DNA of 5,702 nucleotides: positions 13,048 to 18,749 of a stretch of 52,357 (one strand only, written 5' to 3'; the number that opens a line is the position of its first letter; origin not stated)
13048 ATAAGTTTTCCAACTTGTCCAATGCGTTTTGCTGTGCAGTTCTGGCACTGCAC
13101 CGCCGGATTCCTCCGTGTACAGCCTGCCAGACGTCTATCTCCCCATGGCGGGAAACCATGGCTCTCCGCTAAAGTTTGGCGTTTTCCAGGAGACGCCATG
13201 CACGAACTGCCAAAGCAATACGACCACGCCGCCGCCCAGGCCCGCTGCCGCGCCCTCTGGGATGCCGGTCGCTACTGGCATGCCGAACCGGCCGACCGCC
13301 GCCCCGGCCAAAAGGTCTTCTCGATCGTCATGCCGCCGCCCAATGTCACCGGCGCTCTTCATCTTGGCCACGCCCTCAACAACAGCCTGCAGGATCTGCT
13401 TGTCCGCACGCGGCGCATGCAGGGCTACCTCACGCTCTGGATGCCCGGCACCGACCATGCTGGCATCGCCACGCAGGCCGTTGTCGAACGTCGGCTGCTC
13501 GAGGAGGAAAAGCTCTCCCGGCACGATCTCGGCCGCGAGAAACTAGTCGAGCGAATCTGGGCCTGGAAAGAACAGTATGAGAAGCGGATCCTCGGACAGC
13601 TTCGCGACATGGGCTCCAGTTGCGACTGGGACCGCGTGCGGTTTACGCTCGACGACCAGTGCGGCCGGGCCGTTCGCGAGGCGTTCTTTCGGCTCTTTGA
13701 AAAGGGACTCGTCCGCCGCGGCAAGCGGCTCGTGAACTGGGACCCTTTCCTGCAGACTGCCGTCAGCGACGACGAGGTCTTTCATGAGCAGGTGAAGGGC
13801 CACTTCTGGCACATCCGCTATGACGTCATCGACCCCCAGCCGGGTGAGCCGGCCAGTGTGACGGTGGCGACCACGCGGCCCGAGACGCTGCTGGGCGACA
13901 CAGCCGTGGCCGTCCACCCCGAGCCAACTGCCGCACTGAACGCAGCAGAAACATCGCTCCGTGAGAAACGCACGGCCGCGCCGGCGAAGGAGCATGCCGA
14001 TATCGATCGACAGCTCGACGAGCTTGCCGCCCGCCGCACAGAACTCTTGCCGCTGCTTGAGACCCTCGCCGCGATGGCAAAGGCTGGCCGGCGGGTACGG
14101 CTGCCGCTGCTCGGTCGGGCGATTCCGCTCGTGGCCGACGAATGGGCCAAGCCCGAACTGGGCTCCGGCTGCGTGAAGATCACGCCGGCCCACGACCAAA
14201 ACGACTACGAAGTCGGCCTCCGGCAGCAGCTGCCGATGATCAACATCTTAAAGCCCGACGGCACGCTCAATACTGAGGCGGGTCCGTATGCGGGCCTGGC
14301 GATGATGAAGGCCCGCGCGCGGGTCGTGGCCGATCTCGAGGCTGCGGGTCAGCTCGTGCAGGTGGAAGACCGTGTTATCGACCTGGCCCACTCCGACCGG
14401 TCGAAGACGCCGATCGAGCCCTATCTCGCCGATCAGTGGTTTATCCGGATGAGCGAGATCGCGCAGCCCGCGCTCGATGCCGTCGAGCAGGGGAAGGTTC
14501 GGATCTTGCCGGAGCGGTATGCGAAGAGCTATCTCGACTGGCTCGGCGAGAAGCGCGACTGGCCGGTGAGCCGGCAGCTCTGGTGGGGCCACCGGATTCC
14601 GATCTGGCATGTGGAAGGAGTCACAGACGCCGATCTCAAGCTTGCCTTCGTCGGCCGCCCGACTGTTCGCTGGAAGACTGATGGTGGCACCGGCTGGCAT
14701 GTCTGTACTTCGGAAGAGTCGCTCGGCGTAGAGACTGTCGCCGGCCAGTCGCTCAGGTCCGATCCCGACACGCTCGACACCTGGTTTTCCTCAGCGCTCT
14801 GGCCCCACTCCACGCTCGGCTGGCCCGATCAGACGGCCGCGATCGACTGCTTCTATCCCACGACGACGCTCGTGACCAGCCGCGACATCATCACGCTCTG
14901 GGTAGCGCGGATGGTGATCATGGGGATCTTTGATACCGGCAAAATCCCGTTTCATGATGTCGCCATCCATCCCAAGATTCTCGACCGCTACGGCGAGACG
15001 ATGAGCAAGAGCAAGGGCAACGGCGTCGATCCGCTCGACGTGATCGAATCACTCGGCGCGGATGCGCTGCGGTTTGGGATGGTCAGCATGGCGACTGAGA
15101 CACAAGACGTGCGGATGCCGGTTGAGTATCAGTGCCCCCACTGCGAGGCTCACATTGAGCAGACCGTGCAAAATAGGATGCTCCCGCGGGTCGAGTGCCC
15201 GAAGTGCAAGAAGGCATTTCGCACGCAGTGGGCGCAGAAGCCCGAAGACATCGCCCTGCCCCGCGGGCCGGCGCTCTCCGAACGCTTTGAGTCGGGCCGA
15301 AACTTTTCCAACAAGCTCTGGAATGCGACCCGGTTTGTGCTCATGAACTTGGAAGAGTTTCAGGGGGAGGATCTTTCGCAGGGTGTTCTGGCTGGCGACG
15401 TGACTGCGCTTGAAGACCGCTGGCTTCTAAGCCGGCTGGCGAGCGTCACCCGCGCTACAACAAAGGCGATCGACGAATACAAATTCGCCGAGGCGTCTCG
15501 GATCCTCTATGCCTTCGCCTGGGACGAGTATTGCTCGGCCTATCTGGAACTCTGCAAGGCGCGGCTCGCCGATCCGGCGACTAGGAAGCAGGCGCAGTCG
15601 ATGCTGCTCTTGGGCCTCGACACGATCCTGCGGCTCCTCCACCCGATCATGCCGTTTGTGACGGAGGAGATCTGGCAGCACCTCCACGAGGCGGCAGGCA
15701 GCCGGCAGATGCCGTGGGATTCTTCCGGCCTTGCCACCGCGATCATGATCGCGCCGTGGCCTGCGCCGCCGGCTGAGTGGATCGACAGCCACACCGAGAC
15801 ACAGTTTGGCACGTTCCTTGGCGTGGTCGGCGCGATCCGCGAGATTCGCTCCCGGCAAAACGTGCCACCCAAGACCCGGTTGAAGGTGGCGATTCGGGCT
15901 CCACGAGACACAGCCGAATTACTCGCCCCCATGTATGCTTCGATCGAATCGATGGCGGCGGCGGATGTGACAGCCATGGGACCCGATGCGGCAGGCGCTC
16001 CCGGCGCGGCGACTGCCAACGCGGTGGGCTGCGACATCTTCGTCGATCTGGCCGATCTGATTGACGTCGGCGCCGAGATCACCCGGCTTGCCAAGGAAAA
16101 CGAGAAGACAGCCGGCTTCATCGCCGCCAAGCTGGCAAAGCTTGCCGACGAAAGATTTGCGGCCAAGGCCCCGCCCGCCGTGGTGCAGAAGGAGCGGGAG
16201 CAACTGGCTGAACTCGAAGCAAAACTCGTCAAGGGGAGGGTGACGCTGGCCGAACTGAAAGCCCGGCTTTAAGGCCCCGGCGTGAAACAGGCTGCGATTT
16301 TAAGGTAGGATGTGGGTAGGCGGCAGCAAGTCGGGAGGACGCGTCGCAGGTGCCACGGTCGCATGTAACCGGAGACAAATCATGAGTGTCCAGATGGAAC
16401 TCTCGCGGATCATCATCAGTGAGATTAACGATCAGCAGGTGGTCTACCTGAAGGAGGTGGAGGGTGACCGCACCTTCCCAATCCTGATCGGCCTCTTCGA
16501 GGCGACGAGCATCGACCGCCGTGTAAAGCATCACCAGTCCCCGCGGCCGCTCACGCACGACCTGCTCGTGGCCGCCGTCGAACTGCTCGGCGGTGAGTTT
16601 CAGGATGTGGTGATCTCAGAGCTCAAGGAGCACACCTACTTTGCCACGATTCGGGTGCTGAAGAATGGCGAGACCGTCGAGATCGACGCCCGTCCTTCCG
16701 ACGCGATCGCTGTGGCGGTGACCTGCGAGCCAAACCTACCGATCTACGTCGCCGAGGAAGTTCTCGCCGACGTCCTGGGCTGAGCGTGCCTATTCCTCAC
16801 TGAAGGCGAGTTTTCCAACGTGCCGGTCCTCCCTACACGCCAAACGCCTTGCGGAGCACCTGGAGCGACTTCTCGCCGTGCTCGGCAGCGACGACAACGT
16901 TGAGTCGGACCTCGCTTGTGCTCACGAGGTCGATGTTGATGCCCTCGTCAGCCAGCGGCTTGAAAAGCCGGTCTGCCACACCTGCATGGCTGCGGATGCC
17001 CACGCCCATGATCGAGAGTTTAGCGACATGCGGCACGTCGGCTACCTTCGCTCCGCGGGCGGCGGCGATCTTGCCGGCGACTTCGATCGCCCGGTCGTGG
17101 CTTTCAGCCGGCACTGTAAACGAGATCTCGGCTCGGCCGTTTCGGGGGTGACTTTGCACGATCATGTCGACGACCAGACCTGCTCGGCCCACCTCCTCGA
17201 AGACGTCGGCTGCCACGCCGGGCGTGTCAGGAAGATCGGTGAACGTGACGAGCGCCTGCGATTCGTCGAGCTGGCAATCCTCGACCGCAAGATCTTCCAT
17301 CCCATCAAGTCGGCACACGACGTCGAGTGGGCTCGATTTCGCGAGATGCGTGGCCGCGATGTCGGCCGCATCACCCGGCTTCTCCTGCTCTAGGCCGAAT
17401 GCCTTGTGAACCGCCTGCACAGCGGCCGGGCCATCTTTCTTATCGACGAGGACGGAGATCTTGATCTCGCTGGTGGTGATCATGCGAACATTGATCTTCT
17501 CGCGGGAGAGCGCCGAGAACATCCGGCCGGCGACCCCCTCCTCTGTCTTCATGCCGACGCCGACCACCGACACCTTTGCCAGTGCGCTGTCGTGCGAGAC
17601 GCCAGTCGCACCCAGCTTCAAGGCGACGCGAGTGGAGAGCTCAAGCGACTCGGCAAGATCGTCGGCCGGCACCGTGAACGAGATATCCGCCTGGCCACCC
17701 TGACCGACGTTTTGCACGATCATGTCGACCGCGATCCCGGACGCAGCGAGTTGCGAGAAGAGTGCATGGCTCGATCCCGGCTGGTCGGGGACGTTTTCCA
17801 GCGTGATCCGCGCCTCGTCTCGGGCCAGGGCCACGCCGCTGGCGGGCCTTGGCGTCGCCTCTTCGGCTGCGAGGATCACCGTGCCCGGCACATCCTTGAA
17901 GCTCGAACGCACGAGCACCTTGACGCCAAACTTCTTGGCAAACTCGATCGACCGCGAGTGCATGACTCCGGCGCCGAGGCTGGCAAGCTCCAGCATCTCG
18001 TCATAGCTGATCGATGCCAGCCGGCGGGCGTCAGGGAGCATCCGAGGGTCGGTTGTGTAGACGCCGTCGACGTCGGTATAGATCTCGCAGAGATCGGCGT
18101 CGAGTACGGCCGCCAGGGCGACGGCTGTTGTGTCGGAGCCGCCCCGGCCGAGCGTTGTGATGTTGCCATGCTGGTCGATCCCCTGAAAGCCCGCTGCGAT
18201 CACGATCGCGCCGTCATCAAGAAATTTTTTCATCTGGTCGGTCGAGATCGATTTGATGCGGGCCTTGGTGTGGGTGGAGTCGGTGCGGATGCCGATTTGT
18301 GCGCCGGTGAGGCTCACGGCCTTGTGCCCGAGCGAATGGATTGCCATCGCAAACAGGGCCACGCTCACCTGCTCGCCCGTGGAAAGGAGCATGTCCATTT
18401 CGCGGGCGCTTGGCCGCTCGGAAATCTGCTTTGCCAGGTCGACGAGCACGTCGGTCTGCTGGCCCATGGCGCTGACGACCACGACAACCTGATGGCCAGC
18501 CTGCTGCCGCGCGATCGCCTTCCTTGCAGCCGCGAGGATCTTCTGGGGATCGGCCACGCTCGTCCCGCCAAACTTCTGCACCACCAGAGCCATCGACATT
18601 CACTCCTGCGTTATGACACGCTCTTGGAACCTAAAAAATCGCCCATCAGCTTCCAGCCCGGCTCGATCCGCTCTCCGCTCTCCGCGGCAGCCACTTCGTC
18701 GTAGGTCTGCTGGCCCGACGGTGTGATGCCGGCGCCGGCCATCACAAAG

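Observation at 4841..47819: Strongly polarised REP-like hairpin family marking strand-switch junctions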

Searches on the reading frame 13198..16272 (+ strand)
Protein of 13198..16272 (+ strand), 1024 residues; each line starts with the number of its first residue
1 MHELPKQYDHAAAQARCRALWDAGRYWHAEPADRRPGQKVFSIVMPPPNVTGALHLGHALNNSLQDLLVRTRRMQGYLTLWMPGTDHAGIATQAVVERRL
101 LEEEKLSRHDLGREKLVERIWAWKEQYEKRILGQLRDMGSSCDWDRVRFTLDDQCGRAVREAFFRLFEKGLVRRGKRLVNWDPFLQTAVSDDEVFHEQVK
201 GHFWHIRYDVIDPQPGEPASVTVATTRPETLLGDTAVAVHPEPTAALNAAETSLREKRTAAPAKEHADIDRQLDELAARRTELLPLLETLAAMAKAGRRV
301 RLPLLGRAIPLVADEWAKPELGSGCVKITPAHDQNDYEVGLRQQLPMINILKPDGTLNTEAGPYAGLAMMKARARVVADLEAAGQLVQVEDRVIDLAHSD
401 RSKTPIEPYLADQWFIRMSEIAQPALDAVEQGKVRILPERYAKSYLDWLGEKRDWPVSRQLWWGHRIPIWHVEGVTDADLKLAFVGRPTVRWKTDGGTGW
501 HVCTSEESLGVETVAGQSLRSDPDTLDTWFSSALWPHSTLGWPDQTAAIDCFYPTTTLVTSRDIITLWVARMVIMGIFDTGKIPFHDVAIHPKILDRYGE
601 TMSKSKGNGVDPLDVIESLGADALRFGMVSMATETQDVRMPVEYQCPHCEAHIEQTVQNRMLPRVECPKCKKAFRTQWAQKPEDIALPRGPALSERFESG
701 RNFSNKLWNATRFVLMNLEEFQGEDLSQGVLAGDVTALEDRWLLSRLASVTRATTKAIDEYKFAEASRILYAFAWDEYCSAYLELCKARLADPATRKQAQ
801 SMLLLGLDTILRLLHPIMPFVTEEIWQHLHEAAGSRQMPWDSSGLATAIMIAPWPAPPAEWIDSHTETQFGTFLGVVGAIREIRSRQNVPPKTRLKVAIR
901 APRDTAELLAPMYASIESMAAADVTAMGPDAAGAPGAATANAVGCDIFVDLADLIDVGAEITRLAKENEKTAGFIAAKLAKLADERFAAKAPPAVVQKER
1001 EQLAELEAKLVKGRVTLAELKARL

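Call 66: search_protein_families(library=pfam, proteins=[window:13198-16272:+])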
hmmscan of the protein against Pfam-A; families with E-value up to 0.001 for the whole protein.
window:13198-16272:+ (1024 aa): 5 families
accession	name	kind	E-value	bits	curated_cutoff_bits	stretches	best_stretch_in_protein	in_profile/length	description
PF00133.28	tRNA-synt_1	-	1.6e-121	406.4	22.7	1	19-640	4-413/414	tRNA synthetases class I (I, L, M and V)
PF08264.19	Anticodon_1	-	5.1e-38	130.7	25.1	1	740-899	1-148/148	Anticodon-binding domain of tRNA ligase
PF09334.17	tRNA-synt_1g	-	1.1e-15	57.7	20.1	2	595-654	321-380/391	tRNA synthetases class I (M)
PF10458.14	Val_tRNA-synt_C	-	2.7e-09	37.6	25.9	1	956-1020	1-65/66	Valyl tRNA synthetase tRNA binding arm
PF13603.12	tRNA-synt_1_2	-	9.1e-09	35.5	25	1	219-356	21-145/185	Leucyl-tRNA synthetase, editing domain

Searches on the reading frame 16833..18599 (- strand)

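Call 66: search_protein_families(library=pfam, proteins=[window:16833-18599:-])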
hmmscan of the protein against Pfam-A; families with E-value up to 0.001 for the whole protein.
window:16833-18599:- (588 aa): 4 families
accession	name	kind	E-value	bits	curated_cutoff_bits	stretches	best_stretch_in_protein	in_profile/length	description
PF22468.2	ACT_9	-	2.8e-59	197.2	27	4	343-401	1-61/61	ACT domain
PF00696.33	AA_kinase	-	3.1e-55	187.9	24.9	1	5-232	2-234/234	Amino acid kinase family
PF01842.31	ACT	-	1.9e-24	85.5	27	2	453-514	4-64/66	ACT domain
PF13840.12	ACT_7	-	2.6e-23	82.1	27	2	339-399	5-65/65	ACT domain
